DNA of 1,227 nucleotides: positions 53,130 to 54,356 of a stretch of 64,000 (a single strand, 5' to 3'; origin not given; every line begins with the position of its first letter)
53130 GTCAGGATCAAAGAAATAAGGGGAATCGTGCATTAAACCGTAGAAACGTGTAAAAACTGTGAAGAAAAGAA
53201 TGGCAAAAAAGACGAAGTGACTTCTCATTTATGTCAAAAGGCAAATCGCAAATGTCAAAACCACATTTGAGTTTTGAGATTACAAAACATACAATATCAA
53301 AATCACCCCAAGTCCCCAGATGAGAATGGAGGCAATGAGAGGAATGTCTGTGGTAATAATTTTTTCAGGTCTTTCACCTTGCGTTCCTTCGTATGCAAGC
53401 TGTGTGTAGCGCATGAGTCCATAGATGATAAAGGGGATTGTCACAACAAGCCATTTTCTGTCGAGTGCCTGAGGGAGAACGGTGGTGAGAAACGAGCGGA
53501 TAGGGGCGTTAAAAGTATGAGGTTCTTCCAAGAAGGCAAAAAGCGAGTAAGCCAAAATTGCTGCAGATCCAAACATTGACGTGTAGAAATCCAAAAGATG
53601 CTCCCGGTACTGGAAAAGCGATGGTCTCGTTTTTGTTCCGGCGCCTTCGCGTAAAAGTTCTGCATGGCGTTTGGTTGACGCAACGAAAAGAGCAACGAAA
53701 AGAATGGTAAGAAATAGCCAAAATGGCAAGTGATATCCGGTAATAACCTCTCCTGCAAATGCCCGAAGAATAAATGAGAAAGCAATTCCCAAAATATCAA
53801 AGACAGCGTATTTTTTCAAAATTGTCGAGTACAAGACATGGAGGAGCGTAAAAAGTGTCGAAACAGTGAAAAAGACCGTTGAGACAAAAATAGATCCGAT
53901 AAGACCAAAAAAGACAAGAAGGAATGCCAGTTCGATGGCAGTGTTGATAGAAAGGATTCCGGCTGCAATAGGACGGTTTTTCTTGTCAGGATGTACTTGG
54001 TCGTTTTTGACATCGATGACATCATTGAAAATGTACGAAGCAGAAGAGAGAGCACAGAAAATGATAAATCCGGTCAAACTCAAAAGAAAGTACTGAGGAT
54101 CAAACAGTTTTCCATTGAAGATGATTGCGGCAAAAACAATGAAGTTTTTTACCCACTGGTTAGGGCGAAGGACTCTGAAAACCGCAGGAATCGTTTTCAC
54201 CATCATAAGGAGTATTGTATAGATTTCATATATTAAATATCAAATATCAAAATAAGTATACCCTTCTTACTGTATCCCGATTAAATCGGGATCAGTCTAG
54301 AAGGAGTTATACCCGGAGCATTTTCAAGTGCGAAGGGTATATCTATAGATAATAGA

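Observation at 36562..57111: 20-kb glycan-assembly locus: UbiA (DPPR-synthase-like) plus GT2 polyprenyl-P-sugar synthase plus six GT-C-type membrane transferases, encoded alongside PT-linker secreted proteins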

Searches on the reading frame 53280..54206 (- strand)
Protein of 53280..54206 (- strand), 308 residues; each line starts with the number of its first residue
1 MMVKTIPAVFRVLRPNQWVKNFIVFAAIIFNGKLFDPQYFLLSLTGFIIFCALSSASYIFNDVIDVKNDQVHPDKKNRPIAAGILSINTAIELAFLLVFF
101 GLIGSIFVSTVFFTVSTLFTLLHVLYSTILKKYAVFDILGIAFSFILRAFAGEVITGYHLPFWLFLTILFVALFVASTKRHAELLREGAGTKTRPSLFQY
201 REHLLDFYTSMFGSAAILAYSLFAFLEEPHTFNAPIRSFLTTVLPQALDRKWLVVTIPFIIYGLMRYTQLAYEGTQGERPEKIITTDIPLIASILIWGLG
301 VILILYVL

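Call 5: search_protein_families(library=pfam, proteins=[window:53280-54206:-], max_evalue=0.01)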
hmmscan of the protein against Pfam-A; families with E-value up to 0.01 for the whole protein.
window:53280-54206:- (308 aa): 1 family
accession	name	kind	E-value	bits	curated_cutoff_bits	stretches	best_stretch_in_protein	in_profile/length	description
PF01040.23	UbiA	-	2.8e-21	76.4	34.2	1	24-224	6-199/250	UbiA prenyltransferase family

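Call 7: search_protein_families(library=ncbifam, proteins=[window:53280-54206:-], max_evalue=0.01)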
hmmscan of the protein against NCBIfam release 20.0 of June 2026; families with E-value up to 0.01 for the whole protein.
window:53280-54206:- (308 aa): 19 families
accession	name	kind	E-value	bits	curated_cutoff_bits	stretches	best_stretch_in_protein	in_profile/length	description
NF008977.0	PRK12324.1-2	equivalog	8.8e-60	202.6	234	1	9-306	5-288/297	decaprenyl-phosphate phosphoribosyltransferase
NF008978.0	PRK12324.1-4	equivalog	2.2e-58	197.7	207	1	6-307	32-321/322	decaprenyl-phosphate phosphoribosyltransferase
NF006088.0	PRK08238.1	equivalog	4.7e-46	157.4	351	1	5-225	191-411/482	UbiA family prenyltransferase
NF008976.0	PRK12324.1-1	equivalog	3e-42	145.1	474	1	8-297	20-295/306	decaprenyl-phosphate phosphoribosyltransferase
NF009523.0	PRK12884.1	equivalog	1.9e-16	60.1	269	1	6-171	4-163/279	prenyltransferase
NF035940.1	prenyl_rel_EboC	equivalog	1.9e-10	40.6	250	1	52-139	50-135/292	UbiA-like protein EboC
TIGR01475.1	ubiA_other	subfamily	2.4e-10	40.4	180.8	1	25-173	23-167/282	UbiA-like polyprenyltransferase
TIGR01473.1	cyoE_ctaB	equivalog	6e-09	36.1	210.3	1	24-139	19-135/281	heme o synthase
NF009521.0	PRK12882.1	equivalog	8.8e-07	28.4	296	1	4-143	3-139/280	geranylgeranylglycerol-phosphate geranylgeranyltransferase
NF009609.0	PRK13106.1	equivalog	9.3e-07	28.5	349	1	50-156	58-163/301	prenyltransferase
NF009524.0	PRK12886.1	equivalog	3.6e-06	26.5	387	1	46-144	45-146/291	prenyltransferase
TIGR01474.1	ubiA_proteo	equivalog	8e-06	25.6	275.45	1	40-152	43-154/282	4-hydroxybenzoate octaprenyltransferase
NF041585.1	MqnP_Cj_Hp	exception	1.8e-05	24.4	375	1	20-176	17-174/281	menaquinone biosynthesis prenyltransferase MqnP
NF005742.0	PRK07566.1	equivalog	2.7e-05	23.5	313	1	8-165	30-192/315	chlorophyll synthase ChlG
NF009514.0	PRK12873.1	equivalog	0.0001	21.8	246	1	49-104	53-110/297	4-hydroxybenzoate polyprenyltransferase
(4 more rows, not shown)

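Call 8: search_solved_structures(query=window:53280-54206:-, max_evalue=0.01, show_alignments=1)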
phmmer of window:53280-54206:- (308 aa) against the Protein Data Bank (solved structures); distinct sequences matched with E-value up to 0.01: 3.
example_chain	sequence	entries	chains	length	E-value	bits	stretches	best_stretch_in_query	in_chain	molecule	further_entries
8j8j_D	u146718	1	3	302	2.3e-32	115.9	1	6-231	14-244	Decaprenyl-phosphate phosphoribosyltransferase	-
8j8k_A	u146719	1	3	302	8.4e-24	87.8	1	6-231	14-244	Decaprenyl-phosphate phosphoribosyltransferase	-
6m31_A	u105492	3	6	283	1.8e-05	27.6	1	42-138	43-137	Digeranylgeranylglyceryl phosphate synthase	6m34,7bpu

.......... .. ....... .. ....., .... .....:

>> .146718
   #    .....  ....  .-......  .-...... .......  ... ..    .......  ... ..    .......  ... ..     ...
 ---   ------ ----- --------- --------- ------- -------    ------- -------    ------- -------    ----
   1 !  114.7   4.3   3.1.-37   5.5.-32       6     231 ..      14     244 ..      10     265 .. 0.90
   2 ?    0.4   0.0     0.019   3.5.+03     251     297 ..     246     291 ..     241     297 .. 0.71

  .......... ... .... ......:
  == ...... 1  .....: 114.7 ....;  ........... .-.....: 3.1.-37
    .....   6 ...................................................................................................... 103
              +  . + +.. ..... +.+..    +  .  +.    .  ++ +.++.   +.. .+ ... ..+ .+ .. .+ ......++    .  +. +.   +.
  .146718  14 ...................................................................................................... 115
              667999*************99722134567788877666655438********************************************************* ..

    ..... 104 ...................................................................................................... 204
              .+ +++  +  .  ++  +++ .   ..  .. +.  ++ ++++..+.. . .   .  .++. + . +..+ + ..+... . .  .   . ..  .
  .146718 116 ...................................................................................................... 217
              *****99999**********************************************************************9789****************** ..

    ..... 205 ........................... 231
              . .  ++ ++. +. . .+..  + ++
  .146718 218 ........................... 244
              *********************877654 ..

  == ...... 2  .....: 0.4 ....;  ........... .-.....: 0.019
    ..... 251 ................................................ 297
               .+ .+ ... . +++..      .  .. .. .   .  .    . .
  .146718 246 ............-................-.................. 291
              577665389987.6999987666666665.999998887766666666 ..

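Call 12: find_encoding_contigs(protein=window:53280-54206:-, flank=10000, max_places=5)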
Protein window:53280-54206:- (308 aa): 1 contig read that carries it; 1 place shown.
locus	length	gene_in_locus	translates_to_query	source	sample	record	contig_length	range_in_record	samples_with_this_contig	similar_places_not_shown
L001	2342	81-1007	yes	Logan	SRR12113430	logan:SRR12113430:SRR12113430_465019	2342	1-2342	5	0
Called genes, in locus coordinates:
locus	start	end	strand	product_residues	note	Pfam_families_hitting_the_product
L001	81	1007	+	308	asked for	PF01040:UbiA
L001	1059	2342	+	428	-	?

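Call 13: find_homologous_proteins(query=window:53280-54206:-, max_evalue=1e-10)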
Query window:53280-54206:- (308 aa): 620 proteins with E <= 1e-10 among 4515 candidates; the best 120 are listed.
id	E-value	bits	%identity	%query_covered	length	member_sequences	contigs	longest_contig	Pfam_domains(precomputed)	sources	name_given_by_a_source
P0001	1.3e-194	663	100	100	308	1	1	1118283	PF01040.24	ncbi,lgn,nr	ncbi:UbiA prenyltransferase family protein [Candidatus Gottesmanbacteria bacterium]|nr:UbiA prenyltr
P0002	1.8e-179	614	91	100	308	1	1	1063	PF01040.24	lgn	-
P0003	7.1e-179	612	91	100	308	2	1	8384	PF01040.24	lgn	-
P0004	5.2e-170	583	84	100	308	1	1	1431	PF01040.24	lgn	-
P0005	1.6e-148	512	75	100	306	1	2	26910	PF01040.24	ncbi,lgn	-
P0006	9.0e-148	510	75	100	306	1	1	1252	PF01040.24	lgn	-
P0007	9.9e-148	510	75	100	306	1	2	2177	PF01040.24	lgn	-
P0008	2.3e-147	508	74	99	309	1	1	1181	PF01040.24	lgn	-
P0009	5.5e-147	507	76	95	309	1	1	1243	PF01040.24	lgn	-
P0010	7.9e-147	507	74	98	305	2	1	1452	PF01040.24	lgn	-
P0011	1.0e-146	506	74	96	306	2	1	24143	PF01040.24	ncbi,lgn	-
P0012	1.3e-146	506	74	99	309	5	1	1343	PF01040.24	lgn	-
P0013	5.7e-146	504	73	100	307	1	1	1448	PF01040.24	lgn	-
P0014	1.5e-145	502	73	100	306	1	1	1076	PF01040.24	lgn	-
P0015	1.6e-145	502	73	100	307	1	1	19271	PF01040.24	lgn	-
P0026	2.7e-144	498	73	100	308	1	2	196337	PF01040.24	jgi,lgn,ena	-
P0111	7.1e-128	444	67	98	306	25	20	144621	PF01040.24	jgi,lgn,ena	-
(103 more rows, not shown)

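Call 15: find_encoding_contigs(protein=P0026, flank=10000, max_places=2)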
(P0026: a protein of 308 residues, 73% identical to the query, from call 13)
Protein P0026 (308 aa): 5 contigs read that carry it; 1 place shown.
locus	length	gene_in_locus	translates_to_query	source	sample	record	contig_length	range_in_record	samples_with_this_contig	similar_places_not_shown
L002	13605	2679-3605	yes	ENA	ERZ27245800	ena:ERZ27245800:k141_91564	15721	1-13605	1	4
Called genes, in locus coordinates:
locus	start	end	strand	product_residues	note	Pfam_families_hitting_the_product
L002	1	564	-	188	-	?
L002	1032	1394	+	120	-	PF02369:Big_1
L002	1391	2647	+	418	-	PF00890:FAD_binding_2 (weak), PF01266:DAO, PF01593:Amino_oxidase, PF01946:Thi4 (weak), PF07992:Pyr_redox_2 (weak), PF13450:NAD_binding_8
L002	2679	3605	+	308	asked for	PF01040:UbiA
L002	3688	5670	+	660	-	PF02366:PMT, PF13231:PMT_2 (weak)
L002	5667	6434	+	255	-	PF00535:Glycos_transf_2, PF10111:Glyco_tranf_2_2, PF13641:Glyco_tranf_2_3 (weak)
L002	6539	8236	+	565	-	PF04389:Peptidase_M28 (weak), PF01546:Peptidase_M20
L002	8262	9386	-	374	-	-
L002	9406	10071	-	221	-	PF13489:Methyltransf_23, PF01728:FtsJ (weak), PF08241:Methyltransf_11, PF08242:Methyltransf_12, PF13649:Methyltransf_25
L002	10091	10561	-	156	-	PF02775:TPP_enzyme_C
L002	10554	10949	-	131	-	PF02776:TPP_enzyme_N (weak)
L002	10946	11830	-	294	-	PF13714:PEP_mutase, PF00463:ICL (weak)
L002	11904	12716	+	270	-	PF01209:Ubie_methyltran, PF13489:Methyltransf_23, PF13847:Methyltransf_31, PF08241:Methyltransf_11, PF08242:Methyltransf_12, PF13649:Methyltransf_25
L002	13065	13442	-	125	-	-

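Call 16: find_encoding_contigs(protein=P0111, flank=10000, max_places=2)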
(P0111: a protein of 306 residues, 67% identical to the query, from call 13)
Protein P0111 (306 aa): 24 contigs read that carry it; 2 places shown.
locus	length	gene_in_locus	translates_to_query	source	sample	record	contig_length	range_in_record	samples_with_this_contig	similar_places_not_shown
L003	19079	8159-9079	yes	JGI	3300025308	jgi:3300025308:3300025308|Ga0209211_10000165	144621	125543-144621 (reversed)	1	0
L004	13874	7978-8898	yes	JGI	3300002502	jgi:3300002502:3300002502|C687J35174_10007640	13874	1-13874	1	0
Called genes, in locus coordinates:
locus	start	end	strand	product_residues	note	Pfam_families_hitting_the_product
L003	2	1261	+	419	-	?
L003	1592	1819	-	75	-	PF07927:HicA_toxin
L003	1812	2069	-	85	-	PF15919:HicB_lk_antitox, PF21748:UPF0150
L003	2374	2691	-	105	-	-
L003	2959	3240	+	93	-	-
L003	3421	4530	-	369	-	PF01476:LysM, PF23473:LysM3_LYK4_5 (faint), PF01476:LysM (weak), PF01551:Peptidase_M23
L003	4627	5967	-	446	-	PF07497:Rho_RNA_bind, PF00006:ATP-synt_ab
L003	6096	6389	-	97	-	-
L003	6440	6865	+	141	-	PF02369:Big_1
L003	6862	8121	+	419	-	PF00070:Pyr_redox (faint), PF01266:DAO, PF01593:Amino_oxidase, PF01946:Thi4 (weak), PF13450:NAD_binding_8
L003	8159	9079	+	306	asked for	PF01040:UbiA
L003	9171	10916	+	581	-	-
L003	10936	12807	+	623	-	-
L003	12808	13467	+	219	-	PF02475:TRM5-TYW2_MTfase (weak), PF01728:FtsJ (weak), PF05050:Methyltransf_21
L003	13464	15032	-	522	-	PF13231:PMT_2 (weak)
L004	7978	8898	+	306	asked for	PF01040:UbiA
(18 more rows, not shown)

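Call 31: find_related_loci(query=A1, collection=genome_contigs, flank=10000)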
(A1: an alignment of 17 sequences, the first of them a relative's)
Query A1 (308 aa) in genome_contigs; peptide patterns used: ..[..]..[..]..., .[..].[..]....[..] (x = any residue, [..] = any of these).
90 stretches matched a pattern; 43 encode a relative of the query (tblastn E <= 1e-3); 43 distinct loci.
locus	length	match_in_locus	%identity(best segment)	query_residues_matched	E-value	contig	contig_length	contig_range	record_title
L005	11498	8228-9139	74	1-306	2e-157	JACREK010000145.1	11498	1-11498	MAG: Candidatus Gottesmanbacteria bacterium isolate NC_groundwater_1697_Pr3_B-0.1um_39_16 SR-2_scaffold_141_2975341, who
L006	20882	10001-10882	75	13-308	1e-153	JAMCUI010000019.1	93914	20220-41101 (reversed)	MAG: Patescibacteria group bacterium isolate FK_Sedi_A_Bin.134 NODE_328_length_93914_cov_13.9323, whole genome shotgun s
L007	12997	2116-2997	74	13-308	8e-153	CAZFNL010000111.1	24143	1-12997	MAG TPA_asm: uncultured Gammaproteobacteria bacterium isolate SRP271791_co1_7 genome assembly, contig: k141_385951, whol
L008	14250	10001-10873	71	16-308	7e-142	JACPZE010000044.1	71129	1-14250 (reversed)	MAG: Candidatus Gottesmanbacteria bacterium isolate NC_groundwater_881_Pr1_S2p5_36_20 Montesol18_S2p5_coassembly_scaffol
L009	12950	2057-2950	69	9-308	6e-141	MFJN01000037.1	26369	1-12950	MAG: Candidatus Gottesmanbacteria bacterium RIFCSPHIGHO2_02_FULL_40_13 rifcsphigho2_02_scaffold_3794, whole genome shotg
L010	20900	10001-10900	68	6-308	2e-138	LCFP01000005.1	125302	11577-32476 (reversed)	MAG: Candidatus Gottesmanbacteria bacterium GW2011_GWA2_43_14 UV73_C0005, whole genome shotgun sequence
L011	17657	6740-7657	69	1-308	1e-138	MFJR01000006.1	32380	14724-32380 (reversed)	MAG: Candidatus Gottesmanbacteria bacterium RIFCSPLOWO2_01_FULL_39_12b rifcsplowo2_01_scaffold_1874, whole genome shotgu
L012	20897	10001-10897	68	7-308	6e-138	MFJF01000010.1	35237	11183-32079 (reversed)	MAG: Candidatus Gottesmanbacteria bacterium RIFCSPHIGHO2_01_FULL_40_15 rifcsphigho2_01_scaffold_1925, whole genome shotg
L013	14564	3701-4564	68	9-298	8e-135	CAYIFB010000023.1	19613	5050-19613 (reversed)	MAG TPA_asm: uncultured Gammaproteobacteria bacterium isolate ERP119705_co19_135 genome assembly, contig: NODE_2273_leng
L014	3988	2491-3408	63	1-308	5e-137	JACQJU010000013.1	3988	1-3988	MAG: Candidatus Gottesmanbacteria bacterium isolate NC_groundwater_1159_Ag_S-0.1um_39_55 S_p1_S3_coassembly_k141_270909,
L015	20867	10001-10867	68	12-301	5e-134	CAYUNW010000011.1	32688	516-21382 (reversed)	MAG TPA_asm: uncultured Gammaproteobacteria bacterium isolate binchicken_co274_42 genome assembly, contig: NODE_3484_len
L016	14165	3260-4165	66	5-308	7e-133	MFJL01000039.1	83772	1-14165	MAG: Candidatus Gottesmanbacteria bacterium RIFCSPHIGHO2_02_FULL_39_11 rifcsphigho2_02_scaffold_727, whole genome shotgu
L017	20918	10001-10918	63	1-308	3e-130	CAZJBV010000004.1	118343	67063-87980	MAG TPA_asm: uncultured Gammaproteobacteria bacterium isolate binchicken_co144_1014 genome assembly, contig: NODE_371_le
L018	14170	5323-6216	68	9-308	1e-128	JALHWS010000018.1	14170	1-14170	MAG: Candidatus Microgenomates bacterium isolate PFL108 seq_426218, whole genome shotgun sequence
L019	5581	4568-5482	64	1-308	5e-124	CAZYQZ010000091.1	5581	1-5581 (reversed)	MAG TPA_asm: uncultured Gammaproteobacteria bacterium isolate SRP292972_co1_80 genome assembly, contig: NODE_5869_length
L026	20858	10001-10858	48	11-298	2e-85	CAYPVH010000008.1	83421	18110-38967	MAG TPA_asm: uncultured Gammaproteobacteria bacterium isolate binchicken_co154_439 genome assembly, contig: NODE_241_len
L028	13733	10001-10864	47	9-298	1e-83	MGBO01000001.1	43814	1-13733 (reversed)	MAG: Candidatus Roizmanbacteria bacterium RIFOXYC1_FULL_41_16 rifoxyc1_full_scaffold_1018, whole genome shotgun sequence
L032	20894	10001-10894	46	9-306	5e-80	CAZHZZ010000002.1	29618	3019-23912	MAG TPA_asm: uncultured Gammaproteobacteria bacterium isolate binchicken_co275_502 genome assembly, contig: NODE_1742_le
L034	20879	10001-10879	46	14-306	2e-79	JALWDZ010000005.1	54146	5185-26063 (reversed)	MAG: Candidatus Shapirobacteria bacterium isolate T11_metabat1_scaf2bin.010 T11_NODE_131_length_54146_cov_3.074548, whol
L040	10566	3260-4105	34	4-304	5e-41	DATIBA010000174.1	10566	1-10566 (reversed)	MAG TPA_asm: Gaiellaceae bacterium isolate SMAG_U16278 k141_660109, whole genome shotgun sequence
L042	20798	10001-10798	32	8-295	7e-41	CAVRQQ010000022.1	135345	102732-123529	MAG: uncultured delta proteobacterium isolate MFD03804.bin.1.96 genome assembly, contig: contig_43989, whole genome shot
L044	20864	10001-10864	31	4-305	1e-36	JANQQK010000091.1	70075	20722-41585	MAG: Phycisphaerae bacterium isolate IP29b_bin.25 k99_1722192, whole genome shotgun sequence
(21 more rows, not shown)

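Call 70: search_protein_families(library=pfam, proteins=[L026:10911-13019:+, L026:13974-16334:-, L028:10901-12223:+, L042:8240-9517:+, L042:10798-11616:+, L042:11933-12601:+, L044:6007-9900:-, L044:10837-12015:+, L040:5038-7053:+, L042:7656-8240:+], max_evalue=0.001)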
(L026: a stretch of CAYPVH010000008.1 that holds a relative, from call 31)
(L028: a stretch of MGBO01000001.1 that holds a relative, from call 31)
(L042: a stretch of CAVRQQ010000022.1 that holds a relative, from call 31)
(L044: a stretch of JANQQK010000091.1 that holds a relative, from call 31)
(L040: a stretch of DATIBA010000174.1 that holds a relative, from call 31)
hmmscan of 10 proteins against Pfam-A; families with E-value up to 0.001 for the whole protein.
L026:10911-13019:+ (703 aa): 0 families

L026:13974-16334:- (787 aa): 3 families
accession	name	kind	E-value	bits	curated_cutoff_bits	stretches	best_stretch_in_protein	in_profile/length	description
PF01935.23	DUF87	-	1.4e-08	35.6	23.2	1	369-601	8-204/220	Helicase HerA, central domain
PF10412.15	TrwB_AAD_bind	-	5.9e-08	32.4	20.5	1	380-694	12-308/387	Type IV secretion-system coupling protein DNA-binding domain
PF12696.13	TraG-D_C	-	3.6e-05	24.1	22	1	639-702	4-70/126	TraM recognition site of TraD and TraG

L028:10901-12223:+ (441 aa): 0 families

L042:8240-9517:+ (426 aa): 1 family
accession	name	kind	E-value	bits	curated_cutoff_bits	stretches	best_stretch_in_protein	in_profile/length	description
PF13231.12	PMT_2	-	2.2e-09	38.2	26.1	1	76-208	17-139/160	Dolichyl-phosphate-mannose-protein mannosyltransferase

L042:10798-11616:+ (273 aa): 2 families
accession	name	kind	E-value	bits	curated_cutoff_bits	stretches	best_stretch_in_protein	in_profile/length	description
PF00535.33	Glycos_transf_2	-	8.3e-15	55.5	23.3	2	109-188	51-126/168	Glycosyl transferase family 2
PF13641.12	Glyco_tranf_2_3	-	7.1e-08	33.2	27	1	129-263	75-195/230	Glycosyltransferase like family 2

L042:11933-12601:+ (223 aa): 0 families

L044:6007-9900:- (1298 aa): 4 families
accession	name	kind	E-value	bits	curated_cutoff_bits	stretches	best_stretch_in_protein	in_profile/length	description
PF01839.29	FG-GAP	-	3.2e-28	97.5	22.1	2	958-1002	1-35/37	FG-GAP repeat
PF13517.12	FG-GAP_3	-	3.2e-16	60.1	26.9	1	1046-1123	1-61/61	FG-GAP-like repeat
PF22352.2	K319L-like_PKD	-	1.8e-11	44.3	27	1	351-430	5-84/84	K319L-like, PKD domain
PF00801.26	PKD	-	7.3e-06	26.3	23.5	0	344-419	3-70/80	PKD domain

L044:10837-12015:+ (393 aa): 7 families
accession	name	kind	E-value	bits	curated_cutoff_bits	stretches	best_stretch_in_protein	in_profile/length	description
PF01370.27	Epimerase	-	4.9e-39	134.6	20.9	1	52-273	2-240/240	NAD dependent epimerase/dehydratase family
PF16363.11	GDP_Man_Dehyd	-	3.4e-23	83.1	27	1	52-293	1-268/332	GDP-mannose 4,6 dehydratase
PF01073.25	3Beta_HSD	-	1.8e-20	73.6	22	1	53-259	2-229/280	3-beta hydroxysteroid dehydrogenase/isomerase family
PF13460.12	NAD_binding_10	-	1.3e-15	58.2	27.2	1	55-211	1-146/184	NAD(P)H-binding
PF07993.18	NAD_binding_4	-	5.4e-11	42.6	20.1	1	87-213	58-209/258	Male sterility protein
PF04321.23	RmlD_sub_bind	-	8.6e-11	41.9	27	1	52-193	4-136/287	RmlD substrate binding domain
PF02719.21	Polysacc_synt_2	-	5.7e-08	32.7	20.2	1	52-158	2-128/293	Polysaccharide biosynthesis protein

L040:5038-7053:+ (672 aa): 9 families
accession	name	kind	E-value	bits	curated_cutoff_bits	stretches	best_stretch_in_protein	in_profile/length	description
PF01370.27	Epimerase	-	1.8e-53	181.8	20.9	1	316-573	2-240/240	NAD dependent epimerase/dehydratase family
PF16363.11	GDP_Man_Dehyd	-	7.8e-52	177.2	27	1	316-638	1-330/332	GDP-mannose 4,6 dehydratase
PF01073.25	3Beta_HSD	-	7.9e-19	68.2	22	1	316-555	1-225/280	3-beta hydroxysteroid dehydrogenase/isomerase family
PF07993.18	NAD_binding_4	-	5.8e-17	62.1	20.1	1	378-553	82-256/258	Male sterility protein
PF04321.23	RmlD_sub_bind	-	3.4e-12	46.5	27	1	314-510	2-155/287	RmlD substrate binding domain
PF02719.21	Polysacc_synt_2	-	1.1e-11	44.9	20.2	1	316-439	2-131/293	Polysaccharide biosynthesis protein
PF08659.16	KR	-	1.8e-06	28.4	22.6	1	315-442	3-143/180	KR domain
PF00106.31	adh_short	-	5.5e-05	23.2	26.6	0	316-386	4-79/195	short chain dehydrogenase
PF13460.12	NAD_binding_10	-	0.00015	22.2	27.2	1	319-444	1-106/184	NAD(P)H-binding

L042:7656-8240:+ (195 aa): 2 families
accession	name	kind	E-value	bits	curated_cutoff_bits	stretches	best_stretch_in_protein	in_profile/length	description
PF00005.33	ABC_tran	-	2.9e-08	34.8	25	1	7-57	82-136/137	ABC transporter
PF13304.12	AAA_21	-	1.1e-07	32.7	27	1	13-87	221-298/304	AAA domain, putative AbiEii toxin, Type IV TA system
